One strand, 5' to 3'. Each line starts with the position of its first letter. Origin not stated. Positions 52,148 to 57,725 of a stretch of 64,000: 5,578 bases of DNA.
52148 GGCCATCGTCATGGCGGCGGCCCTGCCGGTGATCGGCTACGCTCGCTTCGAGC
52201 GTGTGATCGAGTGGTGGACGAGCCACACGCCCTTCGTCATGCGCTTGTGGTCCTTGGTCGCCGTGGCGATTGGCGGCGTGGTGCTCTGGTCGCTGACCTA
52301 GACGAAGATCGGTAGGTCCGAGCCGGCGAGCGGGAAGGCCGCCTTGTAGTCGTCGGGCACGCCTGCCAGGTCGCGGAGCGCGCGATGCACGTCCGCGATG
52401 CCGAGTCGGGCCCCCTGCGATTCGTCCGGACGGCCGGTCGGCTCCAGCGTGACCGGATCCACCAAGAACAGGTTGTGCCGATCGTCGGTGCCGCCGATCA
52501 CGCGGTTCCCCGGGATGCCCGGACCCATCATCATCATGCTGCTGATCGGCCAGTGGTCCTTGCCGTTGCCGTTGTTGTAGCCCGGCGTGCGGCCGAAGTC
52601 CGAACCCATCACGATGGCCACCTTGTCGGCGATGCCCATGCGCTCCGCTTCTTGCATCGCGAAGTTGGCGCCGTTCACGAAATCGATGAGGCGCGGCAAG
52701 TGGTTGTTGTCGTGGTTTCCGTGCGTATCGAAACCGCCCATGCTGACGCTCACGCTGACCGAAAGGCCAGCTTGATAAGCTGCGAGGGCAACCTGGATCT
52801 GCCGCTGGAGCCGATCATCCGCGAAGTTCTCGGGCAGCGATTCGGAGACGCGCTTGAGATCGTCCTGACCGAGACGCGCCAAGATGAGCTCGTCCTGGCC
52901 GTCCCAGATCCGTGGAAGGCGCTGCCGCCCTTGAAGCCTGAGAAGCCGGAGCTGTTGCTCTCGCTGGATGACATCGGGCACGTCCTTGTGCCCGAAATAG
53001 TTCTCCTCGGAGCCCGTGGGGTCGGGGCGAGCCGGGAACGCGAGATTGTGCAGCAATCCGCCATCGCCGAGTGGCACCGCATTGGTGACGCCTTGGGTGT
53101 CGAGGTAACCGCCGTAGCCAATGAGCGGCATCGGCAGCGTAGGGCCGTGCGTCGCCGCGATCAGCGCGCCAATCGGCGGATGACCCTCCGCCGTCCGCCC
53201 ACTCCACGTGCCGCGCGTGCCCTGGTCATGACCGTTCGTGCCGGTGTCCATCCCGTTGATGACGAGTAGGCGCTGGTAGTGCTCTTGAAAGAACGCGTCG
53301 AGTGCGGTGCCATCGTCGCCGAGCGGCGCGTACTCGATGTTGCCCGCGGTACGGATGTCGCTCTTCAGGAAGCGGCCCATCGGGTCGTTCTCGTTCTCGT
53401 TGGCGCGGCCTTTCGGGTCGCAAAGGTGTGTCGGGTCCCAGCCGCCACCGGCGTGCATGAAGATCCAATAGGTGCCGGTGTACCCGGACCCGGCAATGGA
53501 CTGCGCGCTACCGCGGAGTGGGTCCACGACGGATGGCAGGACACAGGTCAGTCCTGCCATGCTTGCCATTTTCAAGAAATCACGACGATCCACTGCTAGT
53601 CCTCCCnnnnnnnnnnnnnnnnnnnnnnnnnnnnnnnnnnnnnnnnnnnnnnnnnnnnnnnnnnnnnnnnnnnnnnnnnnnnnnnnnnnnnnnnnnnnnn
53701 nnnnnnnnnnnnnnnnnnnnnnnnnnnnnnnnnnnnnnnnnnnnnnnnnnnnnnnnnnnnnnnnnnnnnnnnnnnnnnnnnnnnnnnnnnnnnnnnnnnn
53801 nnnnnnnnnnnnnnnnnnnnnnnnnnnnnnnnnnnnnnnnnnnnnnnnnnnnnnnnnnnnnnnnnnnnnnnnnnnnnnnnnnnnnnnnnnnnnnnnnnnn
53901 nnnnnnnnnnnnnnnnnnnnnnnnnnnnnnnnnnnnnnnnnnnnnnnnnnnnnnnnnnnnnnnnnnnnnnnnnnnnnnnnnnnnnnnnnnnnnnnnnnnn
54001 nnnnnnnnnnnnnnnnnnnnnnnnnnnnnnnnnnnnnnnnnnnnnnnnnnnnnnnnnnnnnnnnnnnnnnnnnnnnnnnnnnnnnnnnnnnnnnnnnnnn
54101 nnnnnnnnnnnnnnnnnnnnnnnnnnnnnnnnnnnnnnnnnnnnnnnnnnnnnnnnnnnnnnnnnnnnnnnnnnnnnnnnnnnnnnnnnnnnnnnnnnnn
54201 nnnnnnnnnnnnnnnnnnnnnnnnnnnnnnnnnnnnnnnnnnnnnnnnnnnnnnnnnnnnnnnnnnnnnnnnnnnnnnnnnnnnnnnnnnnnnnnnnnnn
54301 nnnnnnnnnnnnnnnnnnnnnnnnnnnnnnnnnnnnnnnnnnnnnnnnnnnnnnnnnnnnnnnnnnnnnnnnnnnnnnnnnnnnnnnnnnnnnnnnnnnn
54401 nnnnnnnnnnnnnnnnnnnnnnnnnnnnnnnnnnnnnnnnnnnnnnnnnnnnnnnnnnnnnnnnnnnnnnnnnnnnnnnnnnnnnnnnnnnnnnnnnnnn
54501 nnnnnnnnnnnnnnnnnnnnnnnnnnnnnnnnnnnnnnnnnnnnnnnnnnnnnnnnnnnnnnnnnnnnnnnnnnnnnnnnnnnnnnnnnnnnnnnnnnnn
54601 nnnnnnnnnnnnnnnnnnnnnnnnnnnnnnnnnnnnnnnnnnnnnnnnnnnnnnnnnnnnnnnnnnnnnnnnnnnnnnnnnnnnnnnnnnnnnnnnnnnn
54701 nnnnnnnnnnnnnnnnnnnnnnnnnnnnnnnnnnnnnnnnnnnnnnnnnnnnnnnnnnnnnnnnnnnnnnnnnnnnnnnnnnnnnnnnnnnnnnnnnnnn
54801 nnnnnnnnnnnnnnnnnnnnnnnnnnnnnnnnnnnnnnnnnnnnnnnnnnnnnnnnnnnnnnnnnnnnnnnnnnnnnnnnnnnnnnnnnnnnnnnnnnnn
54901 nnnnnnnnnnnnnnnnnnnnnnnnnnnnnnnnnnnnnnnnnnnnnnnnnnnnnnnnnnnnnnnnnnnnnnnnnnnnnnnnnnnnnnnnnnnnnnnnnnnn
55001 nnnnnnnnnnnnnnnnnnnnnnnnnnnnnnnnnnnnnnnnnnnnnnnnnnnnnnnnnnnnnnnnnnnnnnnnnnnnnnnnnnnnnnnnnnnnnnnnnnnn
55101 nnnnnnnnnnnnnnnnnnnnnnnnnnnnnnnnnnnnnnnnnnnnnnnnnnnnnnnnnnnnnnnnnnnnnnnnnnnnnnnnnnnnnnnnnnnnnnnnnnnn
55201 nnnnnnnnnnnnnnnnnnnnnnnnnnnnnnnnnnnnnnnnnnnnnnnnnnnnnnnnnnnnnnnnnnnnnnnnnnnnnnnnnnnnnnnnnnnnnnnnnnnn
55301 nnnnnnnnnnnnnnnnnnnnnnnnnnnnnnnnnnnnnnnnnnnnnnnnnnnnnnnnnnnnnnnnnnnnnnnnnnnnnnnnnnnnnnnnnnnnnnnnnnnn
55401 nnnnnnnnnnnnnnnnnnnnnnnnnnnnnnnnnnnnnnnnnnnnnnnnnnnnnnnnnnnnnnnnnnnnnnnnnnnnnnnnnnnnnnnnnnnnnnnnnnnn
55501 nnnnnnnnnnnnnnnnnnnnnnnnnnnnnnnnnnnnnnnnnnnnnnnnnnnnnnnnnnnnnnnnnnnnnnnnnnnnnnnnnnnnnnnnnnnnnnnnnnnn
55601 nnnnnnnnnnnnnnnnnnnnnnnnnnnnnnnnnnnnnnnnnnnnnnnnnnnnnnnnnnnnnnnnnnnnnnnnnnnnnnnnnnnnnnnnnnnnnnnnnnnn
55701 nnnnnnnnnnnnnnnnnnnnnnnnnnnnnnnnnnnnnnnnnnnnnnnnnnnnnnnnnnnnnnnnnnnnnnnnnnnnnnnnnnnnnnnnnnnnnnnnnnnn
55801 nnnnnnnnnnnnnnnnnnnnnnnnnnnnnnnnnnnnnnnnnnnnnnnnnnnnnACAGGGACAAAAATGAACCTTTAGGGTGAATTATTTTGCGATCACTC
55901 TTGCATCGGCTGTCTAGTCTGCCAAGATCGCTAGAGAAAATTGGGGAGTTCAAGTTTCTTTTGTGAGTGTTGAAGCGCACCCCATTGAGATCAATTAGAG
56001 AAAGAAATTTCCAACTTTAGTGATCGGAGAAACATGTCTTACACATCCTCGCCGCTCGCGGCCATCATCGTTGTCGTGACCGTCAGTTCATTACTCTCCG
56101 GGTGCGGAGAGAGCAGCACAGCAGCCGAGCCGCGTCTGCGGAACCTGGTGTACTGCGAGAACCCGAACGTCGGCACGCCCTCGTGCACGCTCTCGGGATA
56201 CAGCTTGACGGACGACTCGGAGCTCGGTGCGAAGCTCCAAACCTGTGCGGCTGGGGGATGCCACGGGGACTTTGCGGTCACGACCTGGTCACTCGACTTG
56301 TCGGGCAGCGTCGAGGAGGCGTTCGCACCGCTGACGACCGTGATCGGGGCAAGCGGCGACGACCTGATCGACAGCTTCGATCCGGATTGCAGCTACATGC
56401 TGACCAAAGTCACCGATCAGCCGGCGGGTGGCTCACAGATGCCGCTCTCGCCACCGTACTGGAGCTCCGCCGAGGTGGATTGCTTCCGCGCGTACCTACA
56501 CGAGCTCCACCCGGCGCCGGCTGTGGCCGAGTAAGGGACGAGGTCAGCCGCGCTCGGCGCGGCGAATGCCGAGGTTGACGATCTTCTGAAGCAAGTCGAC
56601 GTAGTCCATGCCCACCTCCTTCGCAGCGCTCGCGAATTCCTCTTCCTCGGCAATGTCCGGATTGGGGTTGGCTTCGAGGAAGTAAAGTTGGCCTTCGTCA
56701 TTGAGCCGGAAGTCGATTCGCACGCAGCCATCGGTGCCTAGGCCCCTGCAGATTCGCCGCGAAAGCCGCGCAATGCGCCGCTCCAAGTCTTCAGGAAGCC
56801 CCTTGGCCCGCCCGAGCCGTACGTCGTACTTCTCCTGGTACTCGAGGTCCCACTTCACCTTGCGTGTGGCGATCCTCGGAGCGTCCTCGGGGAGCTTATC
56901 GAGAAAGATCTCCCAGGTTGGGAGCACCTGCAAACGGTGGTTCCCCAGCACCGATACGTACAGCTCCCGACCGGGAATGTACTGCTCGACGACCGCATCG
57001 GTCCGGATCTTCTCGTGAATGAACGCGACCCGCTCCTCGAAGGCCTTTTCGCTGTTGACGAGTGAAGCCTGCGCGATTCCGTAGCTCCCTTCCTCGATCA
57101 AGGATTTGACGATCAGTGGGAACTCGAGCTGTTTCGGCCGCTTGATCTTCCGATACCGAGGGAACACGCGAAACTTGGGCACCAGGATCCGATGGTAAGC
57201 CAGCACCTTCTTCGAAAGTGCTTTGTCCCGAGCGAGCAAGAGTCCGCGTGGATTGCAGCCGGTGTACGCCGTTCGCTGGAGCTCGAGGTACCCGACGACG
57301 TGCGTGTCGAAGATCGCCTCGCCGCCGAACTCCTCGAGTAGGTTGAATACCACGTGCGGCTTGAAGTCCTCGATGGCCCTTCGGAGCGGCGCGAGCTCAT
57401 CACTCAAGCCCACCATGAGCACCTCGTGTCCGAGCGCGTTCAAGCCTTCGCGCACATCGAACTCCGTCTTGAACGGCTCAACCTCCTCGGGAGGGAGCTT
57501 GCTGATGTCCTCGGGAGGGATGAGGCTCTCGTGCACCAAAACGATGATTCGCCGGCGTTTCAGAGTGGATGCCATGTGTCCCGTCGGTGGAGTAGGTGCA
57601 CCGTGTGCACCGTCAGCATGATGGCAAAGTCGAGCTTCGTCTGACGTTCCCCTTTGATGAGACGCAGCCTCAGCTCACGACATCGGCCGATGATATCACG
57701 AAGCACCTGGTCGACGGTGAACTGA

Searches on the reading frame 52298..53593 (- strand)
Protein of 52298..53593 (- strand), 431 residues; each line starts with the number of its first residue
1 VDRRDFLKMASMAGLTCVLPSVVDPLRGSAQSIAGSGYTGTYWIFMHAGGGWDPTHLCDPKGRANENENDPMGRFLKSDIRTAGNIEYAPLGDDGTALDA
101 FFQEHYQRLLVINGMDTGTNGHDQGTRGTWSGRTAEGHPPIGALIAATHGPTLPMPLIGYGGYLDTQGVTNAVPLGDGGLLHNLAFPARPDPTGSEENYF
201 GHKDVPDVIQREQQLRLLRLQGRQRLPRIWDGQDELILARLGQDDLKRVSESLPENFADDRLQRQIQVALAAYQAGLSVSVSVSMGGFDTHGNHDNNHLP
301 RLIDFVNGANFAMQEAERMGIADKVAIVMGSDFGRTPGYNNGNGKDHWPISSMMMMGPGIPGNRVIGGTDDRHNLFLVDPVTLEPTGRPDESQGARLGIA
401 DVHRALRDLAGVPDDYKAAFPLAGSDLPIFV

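Call 69: search_protein_families(library=pfam, proteins=[window:52298-53593:-], max_evalue=0.0001)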
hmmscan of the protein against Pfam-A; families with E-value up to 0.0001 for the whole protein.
window:52298-53593:- (431 aa): 1 family
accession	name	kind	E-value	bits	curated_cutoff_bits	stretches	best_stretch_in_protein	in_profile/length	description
PF07394.17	DUF1501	-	2.1e-22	80.3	27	1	262-372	229-339/390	Protein of unknown function (DUF1501)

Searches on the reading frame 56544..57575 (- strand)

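Call 69: search_protein_families(library=pfam, proteins=[window:56544-57575:-], max_evalue=0.0001)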
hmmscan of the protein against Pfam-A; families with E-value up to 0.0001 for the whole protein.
window:56544-57575:- (343 aa): 2 families
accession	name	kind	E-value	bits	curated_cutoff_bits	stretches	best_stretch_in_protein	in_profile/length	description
PF07478.18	Dala_Dala_lig_C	-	1.8e-24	86.8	24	1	147-333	32-203/204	D-ala D-ala ligase C-terminus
PF02655.19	ATP-grasp_3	-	5.7e-09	36.7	23.2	1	116-304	2-155/160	ATP-grasp domain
